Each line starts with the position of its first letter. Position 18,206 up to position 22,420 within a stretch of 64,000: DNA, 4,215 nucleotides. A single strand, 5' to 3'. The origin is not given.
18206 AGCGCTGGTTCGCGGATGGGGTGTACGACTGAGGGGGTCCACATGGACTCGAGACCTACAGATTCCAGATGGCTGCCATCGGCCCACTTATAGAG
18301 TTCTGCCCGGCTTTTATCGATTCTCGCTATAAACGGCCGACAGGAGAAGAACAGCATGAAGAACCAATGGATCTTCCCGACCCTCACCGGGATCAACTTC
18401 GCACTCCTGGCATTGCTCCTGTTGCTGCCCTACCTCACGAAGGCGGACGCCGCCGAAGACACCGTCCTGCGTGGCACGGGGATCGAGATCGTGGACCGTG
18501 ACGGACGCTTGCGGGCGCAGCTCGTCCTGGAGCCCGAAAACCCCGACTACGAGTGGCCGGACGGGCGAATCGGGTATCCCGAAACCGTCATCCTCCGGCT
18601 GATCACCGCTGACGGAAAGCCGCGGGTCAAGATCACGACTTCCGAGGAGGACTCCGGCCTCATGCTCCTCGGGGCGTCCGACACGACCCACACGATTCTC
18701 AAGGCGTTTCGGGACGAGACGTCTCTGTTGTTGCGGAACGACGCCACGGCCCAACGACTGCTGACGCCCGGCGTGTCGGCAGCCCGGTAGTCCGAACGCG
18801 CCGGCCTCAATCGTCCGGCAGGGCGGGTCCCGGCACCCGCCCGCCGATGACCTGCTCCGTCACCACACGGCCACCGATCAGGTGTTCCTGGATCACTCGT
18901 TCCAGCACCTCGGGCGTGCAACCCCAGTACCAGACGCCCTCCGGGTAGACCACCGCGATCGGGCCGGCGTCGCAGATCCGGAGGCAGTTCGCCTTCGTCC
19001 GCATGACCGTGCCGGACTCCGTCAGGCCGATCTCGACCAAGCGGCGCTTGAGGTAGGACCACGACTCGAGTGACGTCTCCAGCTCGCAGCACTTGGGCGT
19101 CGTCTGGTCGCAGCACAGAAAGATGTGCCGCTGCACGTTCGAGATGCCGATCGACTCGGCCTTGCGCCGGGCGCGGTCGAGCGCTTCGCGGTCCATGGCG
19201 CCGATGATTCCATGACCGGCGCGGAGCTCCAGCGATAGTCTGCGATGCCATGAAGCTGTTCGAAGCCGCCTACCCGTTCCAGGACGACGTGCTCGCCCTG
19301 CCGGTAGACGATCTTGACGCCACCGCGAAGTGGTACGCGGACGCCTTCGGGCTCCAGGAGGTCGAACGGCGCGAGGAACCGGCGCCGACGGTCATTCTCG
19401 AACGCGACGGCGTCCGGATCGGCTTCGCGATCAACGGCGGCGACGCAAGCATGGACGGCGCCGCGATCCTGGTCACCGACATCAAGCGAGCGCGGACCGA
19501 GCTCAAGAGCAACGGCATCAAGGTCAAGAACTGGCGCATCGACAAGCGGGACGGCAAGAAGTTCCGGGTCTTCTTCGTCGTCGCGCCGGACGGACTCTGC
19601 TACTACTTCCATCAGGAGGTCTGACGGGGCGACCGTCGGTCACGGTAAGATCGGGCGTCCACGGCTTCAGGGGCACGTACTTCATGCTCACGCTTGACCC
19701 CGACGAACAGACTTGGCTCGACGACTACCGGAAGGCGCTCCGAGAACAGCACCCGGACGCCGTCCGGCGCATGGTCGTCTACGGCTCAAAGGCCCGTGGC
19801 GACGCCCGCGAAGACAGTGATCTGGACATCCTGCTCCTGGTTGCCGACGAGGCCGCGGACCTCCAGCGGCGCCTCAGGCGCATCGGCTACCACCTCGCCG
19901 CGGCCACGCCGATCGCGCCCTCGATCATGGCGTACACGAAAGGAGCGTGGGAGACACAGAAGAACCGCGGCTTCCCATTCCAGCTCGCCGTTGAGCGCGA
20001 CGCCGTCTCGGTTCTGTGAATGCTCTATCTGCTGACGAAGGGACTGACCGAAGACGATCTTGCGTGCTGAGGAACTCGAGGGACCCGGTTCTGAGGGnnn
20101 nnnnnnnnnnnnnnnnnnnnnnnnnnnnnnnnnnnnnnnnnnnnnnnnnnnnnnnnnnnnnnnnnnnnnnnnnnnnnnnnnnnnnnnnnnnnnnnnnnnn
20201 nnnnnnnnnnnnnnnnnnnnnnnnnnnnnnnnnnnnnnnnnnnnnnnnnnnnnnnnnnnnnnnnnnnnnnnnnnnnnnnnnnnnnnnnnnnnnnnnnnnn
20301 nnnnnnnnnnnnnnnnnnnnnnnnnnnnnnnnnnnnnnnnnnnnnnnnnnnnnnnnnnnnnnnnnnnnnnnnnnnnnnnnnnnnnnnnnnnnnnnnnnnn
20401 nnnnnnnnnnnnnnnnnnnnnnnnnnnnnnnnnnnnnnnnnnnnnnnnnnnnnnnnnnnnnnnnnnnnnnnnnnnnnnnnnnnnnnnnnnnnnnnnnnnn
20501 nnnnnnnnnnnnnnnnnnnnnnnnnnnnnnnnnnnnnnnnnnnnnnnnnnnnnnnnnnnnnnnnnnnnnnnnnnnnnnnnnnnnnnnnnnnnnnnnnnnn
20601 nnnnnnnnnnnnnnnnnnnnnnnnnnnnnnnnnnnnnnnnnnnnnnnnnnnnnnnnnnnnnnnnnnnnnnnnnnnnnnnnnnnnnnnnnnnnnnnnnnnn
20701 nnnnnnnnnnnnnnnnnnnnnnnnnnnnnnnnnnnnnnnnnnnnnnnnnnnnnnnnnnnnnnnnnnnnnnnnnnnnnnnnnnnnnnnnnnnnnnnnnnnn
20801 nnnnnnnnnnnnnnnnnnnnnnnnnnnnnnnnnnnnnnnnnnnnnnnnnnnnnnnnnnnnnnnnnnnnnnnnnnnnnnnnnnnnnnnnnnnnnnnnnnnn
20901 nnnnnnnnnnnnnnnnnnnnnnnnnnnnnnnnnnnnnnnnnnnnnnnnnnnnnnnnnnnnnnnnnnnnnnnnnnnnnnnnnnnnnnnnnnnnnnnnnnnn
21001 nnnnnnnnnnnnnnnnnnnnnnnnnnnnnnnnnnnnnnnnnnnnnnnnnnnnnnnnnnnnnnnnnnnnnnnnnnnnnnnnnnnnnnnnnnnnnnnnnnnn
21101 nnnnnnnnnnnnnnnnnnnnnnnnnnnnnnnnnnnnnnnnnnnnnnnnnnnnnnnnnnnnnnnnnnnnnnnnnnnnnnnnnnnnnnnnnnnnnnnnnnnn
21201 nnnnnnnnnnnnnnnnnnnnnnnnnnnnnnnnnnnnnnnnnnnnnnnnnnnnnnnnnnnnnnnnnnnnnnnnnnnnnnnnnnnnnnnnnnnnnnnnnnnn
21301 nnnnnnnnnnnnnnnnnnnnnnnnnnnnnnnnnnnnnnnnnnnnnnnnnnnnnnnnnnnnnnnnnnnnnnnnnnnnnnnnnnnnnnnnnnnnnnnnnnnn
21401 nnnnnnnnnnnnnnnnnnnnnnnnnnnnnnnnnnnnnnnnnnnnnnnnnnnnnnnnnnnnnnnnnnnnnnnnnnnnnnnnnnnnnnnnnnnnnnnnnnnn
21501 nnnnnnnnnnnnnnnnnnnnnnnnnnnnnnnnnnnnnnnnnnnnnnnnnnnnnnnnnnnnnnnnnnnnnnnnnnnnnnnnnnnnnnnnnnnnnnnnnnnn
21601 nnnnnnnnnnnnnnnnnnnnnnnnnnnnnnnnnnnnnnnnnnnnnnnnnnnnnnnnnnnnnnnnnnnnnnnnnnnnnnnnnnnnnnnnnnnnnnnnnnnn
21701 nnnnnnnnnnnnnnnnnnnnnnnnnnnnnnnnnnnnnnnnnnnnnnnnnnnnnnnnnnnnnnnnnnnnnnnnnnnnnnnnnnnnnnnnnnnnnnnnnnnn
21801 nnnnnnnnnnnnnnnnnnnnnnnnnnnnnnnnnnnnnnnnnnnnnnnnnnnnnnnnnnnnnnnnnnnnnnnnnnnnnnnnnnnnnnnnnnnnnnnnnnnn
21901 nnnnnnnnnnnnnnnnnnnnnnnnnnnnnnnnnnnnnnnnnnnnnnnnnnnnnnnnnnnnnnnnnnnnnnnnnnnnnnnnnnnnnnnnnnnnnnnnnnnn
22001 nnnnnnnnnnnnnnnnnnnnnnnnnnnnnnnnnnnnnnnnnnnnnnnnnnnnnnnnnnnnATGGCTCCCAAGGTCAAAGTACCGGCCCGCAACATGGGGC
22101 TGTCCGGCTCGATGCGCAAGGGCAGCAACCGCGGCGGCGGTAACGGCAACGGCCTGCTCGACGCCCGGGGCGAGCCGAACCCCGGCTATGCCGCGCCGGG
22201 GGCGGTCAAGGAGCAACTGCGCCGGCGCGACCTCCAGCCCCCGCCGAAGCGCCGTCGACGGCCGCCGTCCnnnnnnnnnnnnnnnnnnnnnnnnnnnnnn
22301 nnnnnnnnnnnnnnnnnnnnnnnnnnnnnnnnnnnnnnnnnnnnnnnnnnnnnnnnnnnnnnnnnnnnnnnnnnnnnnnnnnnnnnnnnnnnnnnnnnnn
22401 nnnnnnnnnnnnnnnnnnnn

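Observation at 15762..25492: Split mutagenesis cassette: imuA-imuB separated from dnaE2 by about 4 kb of unrelated cargo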

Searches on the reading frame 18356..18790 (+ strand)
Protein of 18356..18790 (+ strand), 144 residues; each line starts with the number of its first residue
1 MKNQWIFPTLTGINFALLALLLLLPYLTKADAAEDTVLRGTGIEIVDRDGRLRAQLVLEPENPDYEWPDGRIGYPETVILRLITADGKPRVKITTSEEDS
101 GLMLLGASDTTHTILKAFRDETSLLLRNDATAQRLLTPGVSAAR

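Call 3: search_protein_families(library=pfam, proteins=[window:18356-18790:+], max_evalue=0.01)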
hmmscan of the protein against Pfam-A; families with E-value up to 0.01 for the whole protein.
window:18356-18790:+ (144 aa): 0 families

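Call 4: search_protein_families(library=ncbifam, proteins=[window:18356-18790:+], max_evalue=0.01)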
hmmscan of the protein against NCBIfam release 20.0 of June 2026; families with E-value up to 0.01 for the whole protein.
window:18356-18790:+ (144 aa): 0 families

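Call 53: search_protein_families(library=pfam, proteins=[window:18356-18790:+], max_evalue=0.01)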
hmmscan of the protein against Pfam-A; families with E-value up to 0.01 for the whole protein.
window:18356-18790:+ (144 aa): 0 families
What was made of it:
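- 18356..18790 (+): Small exported protein of unknown family. A recent, variable insertion at the imuB|fdx junction. No Pfam or NCBIfam hit (calls 3, 4, 53).
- Checked: Small exported protein, 18356-18790: no family found (calls 3, 53).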

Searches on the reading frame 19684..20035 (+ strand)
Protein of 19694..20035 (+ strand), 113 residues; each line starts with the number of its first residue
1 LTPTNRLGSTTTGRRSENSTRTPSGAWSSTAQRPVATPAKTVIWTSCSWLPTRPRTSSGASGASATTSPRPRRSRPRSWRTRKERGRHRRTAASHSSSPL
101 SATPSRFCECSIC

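Call 3: search_protein_families(library=pfam, proteins=[window:19694-20035:+], max_evalue=0.01)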
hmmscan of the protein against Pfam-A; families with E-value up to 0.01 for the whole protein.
window:19694-20035:+ (113 aa): 0 families

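Call 4: search_protein_families(library=ncbifam, proteins=[window:19694-20035:+], max_evalue=0.01)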
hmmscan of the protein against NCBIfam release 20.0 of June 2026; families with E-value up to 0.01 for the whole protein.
window:19694-20035:+ (113 aa): 0 families

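Call 53: search_protein_families(library=pfam, proteins=[window:19684-20019:+], max_evalue=0.01)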
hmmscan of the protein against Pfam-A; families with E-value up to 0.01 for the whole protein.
window:19684-20019:+ (111 aa): 3 families
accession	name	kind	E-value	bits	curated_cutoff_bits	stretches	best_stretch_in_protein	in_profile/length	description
PF01909.29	NTP_transf_2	-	1.2e-09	38.8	21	1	14-72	3-62/93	Nucleotidyltransferase domain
PF18765.7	Polbeta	-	8.8e-07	29.5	26.9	1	25-61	11-46/93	Polymerase beta, Nucleotidyltransferase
PF03445.19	DUF294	-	0.0065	16.8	21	1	24-71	46-94/138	Putative nucleotidyltransferase DUF294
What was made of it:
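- Checked: MNT, 19684-20019: NTP_transf_2 38.8 bits (call 53).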

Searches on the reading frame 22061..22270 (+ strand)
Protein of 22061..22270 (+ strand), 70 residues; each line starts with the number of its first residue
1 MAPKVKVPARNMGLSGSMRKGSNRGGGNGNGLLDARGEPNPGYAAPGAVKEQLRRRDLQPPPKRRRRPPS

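Call 67: search_protein_families(library=pfam, proteins=[window:22061-22270:+], max_evalue=0.01)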
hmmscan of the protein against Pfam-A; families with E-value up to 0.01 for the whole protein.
window:22061-22270:+ (70 aa): 0 families
